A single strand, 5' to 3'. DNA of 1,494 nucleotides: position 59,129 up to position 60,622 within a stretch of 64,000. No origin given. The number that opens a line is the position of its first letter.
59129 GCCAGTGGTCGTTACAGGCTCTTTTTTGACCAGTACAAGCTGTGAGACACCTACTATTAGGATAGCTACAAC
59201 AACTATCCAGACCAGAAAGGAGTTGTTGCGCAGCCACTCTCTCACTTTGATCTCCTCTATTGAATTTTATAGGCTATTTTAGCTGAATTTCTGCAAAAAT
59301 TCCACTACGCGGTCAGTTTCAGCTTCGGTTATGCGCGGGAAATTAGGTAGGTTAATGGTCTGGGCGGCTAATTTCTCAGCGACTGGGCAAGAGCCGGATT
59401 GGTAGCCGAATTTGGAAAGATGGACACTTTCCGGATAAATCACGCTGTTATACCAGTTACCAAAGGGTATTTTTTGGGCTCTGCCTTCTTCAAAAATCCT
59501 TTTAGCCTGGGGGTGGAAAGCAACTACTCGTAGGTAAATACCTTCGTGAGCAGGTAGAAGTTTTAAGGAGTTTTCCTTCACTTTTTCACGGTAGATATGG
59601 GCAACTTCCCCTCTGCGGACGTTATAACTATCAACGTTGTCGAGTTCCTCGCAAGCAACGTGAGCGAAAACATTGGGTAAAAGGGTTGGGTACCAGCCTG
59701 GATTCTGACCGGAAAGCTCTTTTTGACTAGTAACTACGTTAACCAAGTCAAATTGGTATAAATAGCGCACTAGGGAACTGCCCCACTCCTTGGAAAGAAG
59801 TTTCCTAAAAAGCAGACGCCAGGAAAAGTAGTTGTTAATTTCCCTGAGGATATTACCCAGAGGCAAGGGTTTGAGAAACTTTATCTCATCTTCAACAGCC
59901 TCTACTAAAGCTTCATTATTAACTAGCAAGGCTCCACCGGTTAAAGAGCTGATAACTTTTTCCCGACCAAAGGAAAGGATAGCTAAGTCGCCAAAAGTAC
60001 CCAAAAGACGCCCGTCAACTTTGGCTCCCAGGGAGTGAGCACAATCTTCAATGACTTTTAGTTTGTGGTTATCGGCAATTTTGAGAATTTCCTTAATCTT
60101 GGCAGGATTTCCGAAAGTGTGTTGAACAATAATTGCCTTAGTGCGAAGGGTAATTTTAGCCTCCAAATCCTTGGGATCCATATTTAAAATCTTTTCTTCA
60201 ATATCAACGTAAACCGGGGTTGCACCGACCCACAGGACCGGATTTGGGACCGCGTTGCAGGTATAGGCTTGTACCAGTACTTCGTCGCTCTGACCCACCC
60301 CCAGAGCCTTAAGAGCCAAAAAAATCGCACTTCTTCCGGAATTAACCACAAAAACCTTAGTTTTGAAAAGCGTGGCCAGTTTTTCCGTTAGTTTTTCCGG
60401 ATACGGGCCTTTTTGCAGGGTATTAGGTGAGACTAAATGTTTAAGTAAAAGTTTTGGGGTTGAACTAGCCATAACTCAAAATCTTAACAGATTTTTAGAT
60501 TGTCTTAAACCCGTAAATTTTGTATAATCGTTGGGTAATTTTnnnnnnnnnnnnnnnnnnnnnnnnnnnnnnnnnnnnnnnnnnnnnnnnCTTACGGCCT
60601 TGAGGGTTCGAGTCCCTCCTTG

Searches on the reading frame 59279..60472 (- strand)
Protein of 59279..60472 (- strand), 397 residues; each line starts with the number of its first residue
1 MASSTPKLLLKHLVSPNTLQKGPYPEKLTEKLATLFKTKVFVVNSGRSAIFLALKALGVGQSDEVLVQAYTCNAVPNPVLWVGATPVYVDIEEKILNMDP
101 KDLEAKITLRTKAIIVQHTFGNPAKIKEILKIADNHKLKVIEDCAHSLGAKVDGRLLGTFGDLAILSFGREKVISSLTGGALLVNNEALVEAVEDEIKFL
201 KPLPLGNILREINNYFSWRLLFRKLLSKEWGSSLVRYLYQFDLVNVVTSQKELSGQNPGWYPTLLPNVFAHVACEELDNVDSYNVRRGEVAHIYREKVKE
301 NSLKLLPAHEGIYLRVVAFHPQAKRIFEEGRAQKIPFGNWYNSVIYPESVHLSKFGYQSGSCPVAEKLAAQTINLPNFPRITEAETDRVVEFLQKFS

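Call 41: search_protein_families(library=pfam, proteins=[window:59279-60472:-], max_evalue=0.001)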
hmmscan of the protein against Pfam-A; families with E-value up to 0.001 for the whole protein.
window:59279-60472:- (397 aa): 2 families
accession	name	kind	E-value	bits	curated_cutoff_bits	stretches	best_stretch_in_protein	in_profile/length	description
PF01041.23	DegT_DnrJ_EryC1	-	2.1e-67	228.3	19.8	2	13-193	14-195/360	DegT/DnrJ/EryC1/StrS aminotransferase family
PF00155.27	Aminotran_1_2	-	2.4e-05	24.1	19.7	1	25-151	44-193/361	Aminotransferase class I and II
